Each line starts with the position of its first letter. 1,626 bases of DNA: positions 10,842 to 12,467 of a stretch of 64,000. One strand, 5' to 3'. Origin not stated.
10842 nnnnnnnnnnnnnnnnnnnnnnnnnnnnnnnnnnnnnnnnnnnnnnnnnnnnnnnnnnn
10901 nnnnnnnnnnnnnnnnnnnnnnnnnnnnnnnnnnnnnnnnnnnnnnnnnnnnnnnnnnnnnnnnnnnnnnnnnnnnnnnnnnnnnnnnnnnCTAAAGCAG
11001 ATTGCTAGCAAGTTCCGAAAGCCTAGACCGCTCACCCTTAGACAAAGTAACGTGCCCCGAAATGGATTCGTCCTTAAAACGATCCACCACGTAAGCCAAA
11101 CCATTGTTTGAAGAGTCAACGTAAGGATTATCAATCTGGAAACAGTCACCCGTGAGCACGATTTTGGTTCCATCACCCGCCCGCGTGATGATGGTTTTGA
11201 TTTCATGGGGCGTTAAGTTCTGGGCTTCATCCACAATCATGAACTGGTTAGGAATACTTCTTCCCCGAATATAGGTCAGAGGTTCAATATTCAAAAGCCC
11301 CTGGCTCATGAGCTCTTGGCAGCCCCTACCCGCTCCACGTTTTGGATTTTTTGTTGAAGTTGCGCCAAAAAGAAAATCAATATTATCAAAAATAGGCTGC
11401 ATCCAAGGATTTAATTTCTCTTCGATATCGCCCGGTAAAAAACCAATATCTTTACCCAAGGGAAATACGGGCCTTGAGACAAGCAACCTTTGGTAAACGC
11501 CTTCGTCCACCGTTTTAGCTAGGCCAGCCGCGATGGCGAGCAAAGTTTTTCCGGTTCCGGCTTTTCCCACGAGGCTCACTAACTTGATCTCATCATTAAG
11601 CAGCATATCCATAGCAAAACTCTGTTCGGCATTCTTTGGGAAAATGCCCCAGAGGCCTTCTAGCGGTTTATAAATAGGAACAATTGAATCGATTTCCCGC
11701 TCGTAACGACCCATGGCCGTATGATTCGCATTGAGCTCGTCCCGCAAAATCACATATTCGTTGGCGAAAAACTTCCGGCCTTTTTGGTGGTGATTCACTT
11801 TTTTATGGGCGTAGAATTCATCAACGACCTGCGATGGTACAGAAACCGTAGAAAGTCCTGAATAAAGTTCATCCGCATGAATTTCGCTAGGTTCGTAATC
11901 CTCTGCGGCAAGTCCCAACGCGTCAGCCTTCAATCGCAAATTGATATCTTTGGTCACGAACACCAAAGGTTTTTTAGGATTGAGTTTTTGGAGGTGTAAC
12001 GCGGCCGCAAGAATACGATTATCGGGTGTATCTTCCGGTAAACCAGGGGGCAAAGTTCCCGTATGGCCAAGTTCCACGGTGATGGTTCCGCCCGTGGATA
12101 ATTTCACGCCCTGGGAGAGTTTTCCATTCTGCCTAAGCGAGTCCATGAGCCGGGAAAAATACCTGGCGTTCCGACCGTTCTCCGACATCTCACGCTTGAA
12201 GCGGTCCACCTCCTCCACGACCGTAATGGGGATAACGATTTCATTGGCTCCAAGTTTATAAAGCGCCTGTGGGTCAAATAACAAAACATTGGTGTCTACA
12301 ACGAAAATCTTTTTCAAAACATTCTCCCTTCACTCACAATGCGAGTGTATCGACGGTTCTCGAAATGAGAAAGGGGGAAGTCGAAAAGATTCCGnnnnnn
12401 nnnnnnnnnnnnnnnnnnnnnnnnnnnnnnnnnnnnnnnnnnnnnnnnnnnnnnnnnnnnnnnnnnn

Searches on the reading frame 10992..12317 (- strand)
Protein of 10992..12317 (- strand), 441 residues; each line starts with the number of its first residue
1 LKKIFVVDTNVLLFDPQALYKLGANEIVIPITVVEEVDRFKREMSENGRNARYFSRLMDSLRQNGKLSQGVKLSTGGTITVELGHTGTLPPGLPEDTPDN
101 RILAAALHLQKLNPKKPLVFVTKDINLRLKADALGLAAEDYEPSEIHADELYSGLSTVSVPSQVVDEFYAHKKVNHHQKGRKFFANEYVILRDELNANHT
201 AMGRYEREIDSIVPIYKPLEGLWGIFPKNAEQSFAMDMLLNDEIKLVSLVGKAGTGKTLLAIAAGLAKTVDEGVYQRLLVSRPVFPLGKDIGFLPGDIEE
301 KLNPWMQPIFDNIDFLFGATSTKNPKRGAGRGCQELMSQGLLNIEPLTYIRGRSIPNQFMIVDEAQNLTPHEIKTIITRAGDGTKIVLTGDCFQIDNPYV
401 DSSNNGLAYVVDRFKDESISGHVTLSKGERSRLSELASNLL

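Call 10: search_protein_families(library=pfam, proteins=[window:10992-12317:-])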
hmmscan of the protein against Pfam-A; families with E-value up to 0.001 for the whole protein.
window:10992-12317:- (441 aa): 5 families
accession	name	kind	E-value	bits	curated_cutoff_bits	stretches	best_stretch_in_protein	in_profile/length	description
PF02562.22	PhoH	-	8.6e-49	166.2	27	1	225-429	2-190/205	PhoH-like protein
PF13638.12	PIN_4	-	4.9e-36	124.4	21.9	1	5-142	1-132/132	PIN domain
PF13604.12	AAA_30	-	3.4e-08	33.9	27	0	356-395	88-128/191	AAA domain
PF13401.12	AAA_22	-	0.00037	21.2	27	0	246-390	7-122/130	AAA domain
PF13245.12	AAA_19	-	0.0007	20.2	25.1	0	353-395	87-129/134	AAA domain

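Call 16: find_encoding_contigs(protein=window:10992-12317:-, flank=10000, max_places=10)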
Protein window:10992-12317:- (441 aa): 1 contig read that carries it; 1 place shown.
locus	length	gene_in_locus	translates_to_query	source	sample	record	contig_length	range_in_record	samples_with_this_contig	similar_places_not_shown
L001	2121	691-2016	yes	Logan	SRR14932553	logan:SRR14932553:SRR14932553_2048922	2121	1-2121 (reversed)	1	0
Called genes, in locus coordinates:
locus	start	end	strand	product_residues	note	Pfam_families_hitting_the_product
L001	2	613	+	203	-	?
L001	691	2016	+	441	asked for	PF13638:PIN_4, PF02562:PhoH, PF13604:AAA_30 (faint)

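Call 21: find_related_loci(query=window:10992-12317:-, collection=genome_contigs, flank=10000)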
Query window:10992-12317:- (441 aa) in genome_contigs; peptide patterns used: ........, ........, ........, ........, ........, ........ (x = any residue, [..] = any of these).
599 stretches matched a pattern (row limit reached: there are more); 593 encode a relative of the query (tblastn E <= 1e-3); the best 80 are kept; 80 distinct loci.
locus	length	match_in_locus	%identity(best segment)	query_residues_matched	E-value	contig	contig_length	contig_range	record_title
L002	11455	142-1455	77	1-441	0e+0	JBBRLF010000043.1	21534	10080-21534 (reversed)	MAG: candidate division WWE3 bacterium isolate La1_concoct.242 LA1C_C.242_k141_2377038L_21534_cov_14.1328, whole genome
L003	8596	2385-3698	78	1-441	0e+0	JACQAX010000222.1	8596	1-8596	MAG: Deltaproteobacteria bacterium isolate NC_groundwater_927_Pr1_S-0.2um_64_13 Montesol18-Sp2_coassembly_scaffold_41514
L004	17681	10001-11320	74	1-441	0e+0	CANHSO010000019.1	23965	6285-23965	MAG: Bacteriovoracaceae bacterium isolate RE-26jul17-183 genome assembly, contig: RE-26jul17-C2694, whole genome shotgun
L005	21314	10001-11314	73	1-439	0e+0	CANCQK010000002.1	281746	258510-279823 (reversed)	MAG: Bdellovibrionales bacterium isolate JR-MC-I-240519-274 genome assembly, contig: JR-MC-I-240519-C6, whole genome sho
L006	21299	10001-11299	66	1-441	0e+0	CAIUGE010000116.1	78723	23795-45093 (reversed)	MAG: Oligoflexia bacterium isolate MJ-time_bin-1391 genome assembly, contig: bin-1391:116/118, whole genome shotgun sequ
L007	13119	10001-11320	63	1-441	0e+0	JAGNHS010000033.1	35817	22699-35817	MAG: Proteobacteria bacterium isolate Gw_Eff_bin_446 Gw_Eff_2110_length_35817_cov_6.545027, whole genome shotgun sequenc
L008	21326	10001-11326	60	1-441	0e+0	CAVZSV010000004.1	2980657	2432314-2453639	MAG: uncultured delta proteobacterium isolate MFD09495.bin.1.125 genome assembly, contig: contig_2782, whole genome shot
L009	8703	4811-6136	59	1-441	3e-179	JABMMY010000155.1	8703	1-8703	MAG: Deltaproteobacteria bacterium isolate bin.416 k141_2828149, whole genome shotgun sequence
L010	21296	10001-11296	59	6-441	8e-179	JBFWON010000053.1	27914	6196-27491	MAG: Bdellovibrionales bacterium isolate CA_2019_TPBF_137 NODE_8747_length_27914_cov_4.867348_TPBF, whole genome shotgun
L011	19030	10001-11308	60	1-441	1e-177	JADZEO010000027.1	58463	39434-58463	MAG: Bdellovibrionales bacterium isolate SJ826 c_000000191034, whole genome shotgun sequence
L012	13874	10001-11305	60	2-441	2e-176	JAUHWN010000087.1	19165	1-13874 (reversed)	MAG: Bdellovibrionia bacterium isolate 2_bin.24 NODE_1901_length_19165_cov_1.095546, whole genome shotgun sequence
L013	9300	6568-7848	60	6-441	2e-176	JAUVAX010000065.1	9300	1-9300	MAG: Pseudobdellovibrionaceae bacterium isolate CSMAG_230 CSMAG_230_k127_10642411_length_9300_cov_12.0170, whole genome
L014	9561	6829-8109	61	3-431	2e-175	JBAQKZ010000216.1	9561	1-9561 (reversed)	MAG: Geobacteraceae bacterium isolate MFD12071_ilm_asm_bin1 k127_23135, whole genome shotgun sequence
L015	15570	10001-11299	60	2-441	2e-175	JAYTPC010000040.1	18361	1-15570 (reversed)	MAG: Bdellovibrionales bacterium isolate GFS_4320 GFS_4320_39, whole genome shotgun sequence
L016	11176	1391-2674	62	1-431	2e-175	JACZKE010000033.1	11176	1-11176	MAG: Desulfuromonadales bacterium isolate MAG37 geobacteraceae_1_contig_505426, whole genome shotgun sequence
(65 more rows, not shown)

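Call 32: find_homologous_proteins(query=window:10992-12317:-, max_evalue=1e-100)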
Query window:10992-12317:- (441 aa): 7945 proteins with E <= 1e-100 among 8000 candidates; the best 120 are listed.
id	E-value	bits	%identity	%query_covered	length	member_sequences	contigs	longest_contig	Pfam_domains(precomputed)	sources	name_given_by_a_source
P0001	1.1e-257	873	86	100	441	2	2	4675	PF13638.13,PF13604.13,PF02562.23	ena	-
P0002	2.3e-243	826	81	100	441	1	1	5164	PF13638.13,PF13604.13,PF02562.23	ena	-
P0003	4.3e-236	802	79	100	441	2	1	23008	PF13638.13,PF13604.13,PF02562.23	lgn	-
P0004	1.9e-234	796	79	100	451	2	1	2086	PF13638.13,PF13604.13,PF02562.23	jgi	-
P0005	4.5e-234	795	80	100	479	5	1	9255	PF13638.13,PF13604.13,PF02562.23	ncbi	-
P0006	5.3e-229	778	78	100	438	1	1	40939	PF13638.13,PF13604.13,PF02562.23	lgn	-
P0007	2.0e-228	777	76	100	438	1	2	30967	PF13638.13,PF13604.13,PF02562.23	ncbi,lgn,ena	-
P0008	1.2e-227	774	78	100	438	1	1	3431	PF13638.13,PF13604.13,PF02562.23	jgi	-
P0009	5.4e-227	772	77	100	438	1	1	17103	PF13638.13,PF13604.13,PF02562.23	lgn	-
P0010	1.2e-226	771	77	100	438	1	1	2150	PF13638.13,PF13604.13,PF02562.23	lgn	-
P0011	1.5e-226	770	77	100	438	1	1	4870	PF13638.13,PF13604.13,PF02562.23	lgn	-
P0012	3.2e-226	769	78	100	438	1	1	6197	PF13638.13,PF13604.13,PF02562.23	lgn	-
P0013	4.2e-226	769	76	100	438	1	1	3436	PF13638.13,PF13604.13,PF02562.23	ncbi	-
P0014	1.1e-225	767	78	100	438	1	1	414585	PF13638.13,PF13604.13,PF02562.23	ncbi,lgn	ncbi:MAG: PhoH family protein [Bacteriovoracia bacterium]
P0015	2.2e-225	766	77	100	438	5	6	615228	PF13638.13,PF13604.13,PF02562.23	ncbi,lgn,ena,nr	ncbi:MAG TPA: PhoH family protein [Oligoflexia bacterium]|nr:PhoH family protein [Oligoflexia bacter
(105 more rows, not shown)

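Call 33: find_encoding_contigs(protein=P0001, flank=10000, max_places=4)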
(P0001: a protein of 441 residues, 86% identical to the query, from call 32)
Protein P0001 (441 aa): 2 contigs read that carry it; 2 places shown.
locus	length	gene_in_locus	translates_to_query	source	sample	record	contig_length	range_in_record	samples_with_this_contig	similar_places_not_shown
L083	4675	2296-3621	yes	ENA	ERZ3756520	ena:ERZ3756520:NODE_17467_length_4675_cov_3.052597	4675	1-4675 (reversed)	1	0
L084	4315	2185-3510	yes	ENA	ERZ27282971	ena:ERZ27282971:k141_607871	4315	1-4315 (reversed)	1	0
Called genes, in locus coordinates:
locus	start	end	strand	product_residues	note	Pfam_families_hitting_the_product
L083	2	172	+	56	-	?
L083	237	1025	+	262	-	-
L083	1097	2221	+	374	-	-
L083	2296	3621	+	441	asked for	PF13638:PIN_4, PF13604:AAA_30 (faint), PF02562:PhoH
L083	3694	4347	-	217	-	PF00881:Nitroreductase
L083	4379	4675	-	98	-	?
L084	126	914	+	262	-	-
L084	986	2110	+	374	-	-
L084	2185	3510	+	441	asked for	PF13638:PIN_4, PF13604:AAA_30 (faint), PF02562:PhoH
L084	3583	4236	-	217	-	PF00881:Nitroreductase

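Call 34: find_encoding_contigs(protein=P0002, flank=10000, max_places=4)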
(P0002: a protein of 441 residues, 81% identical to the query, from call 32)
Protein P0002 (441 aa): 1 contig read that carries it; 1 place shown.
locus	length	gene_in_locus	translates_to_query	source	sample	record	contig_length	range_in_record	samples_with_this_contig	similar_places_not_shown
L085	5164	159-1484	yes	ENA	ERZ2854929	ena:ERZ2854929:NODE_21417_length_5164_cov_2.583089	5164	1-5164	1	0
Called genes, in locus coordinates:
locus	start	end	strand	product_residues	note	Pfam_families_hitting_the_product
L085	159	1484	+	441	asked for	PF13638:PIN_4, PF13604:AAA_30 (faint), PF02562:PhoH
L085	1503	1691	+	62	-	-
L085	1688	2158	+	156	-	-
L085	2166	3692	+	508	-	-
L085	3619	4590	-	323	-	PF00535:Glycos_transf_2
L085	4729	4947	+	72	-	-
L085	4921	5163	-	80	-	?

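Call 35: find_encoding_contigs(protein=P0003, flank=10000, max_places=4)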
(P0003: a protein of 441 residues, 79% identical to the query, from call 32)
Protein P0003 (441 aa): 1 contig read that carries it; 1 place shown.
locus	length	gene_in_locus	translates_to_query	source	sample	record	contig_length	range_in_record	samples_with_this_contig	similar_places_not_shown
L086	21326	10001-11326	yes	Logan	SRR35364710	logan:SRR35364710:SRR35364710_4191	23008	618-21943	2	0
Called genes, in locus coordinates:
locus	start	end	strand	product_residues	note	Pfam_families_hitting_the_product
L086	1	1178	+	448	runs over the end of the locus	PF00072:Response_reg, PF07728:AAA_5 (faint), PF00158:Sigma54_activat, PF14532:Sigma54_activ_2, PF25601:AAA_lid_14, PF02954:HTH_8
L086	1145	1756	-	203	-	-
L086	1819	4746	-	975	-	-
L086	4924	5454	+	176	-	-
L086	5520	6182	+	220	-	PF03602:Cons_hypoth95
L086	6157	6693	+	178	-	PF01467:CTP_transf_like, PF08218:Citrate_ly_lig (faint)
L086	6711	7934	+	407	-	PF00155:Aminotran_1_2, PF01041:DegT_DnrJ_EryC1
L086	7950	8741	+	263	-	-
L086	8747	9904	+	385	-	-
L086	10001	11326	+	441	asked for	PF13638:PIN_4, PF02562:PhoH, PF13604:AAA_30 (faint)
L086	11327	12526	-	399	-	-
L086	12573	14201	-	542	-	PF09924:LPG_synthase_C, PF01694:Rhomboid (weak)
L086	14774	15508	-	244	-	-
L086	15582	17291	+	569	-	-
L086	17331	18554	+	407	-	PF00696:AA_kinase, PF01842:ACT (faint), PF22468:ACT_9, PF13840:ACT_7, PF22468:ACT_9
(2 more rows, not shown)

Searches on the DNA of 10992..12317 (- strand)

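Call 26: search_rna_families(source=L030, start=12500, end=14700, threshold=evalue, max_evalue=1)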
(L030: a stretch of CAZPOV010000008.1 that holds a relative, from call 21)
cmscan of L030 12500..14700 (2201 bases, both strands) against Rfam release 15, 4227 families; matches with E-value up to 1: 0.
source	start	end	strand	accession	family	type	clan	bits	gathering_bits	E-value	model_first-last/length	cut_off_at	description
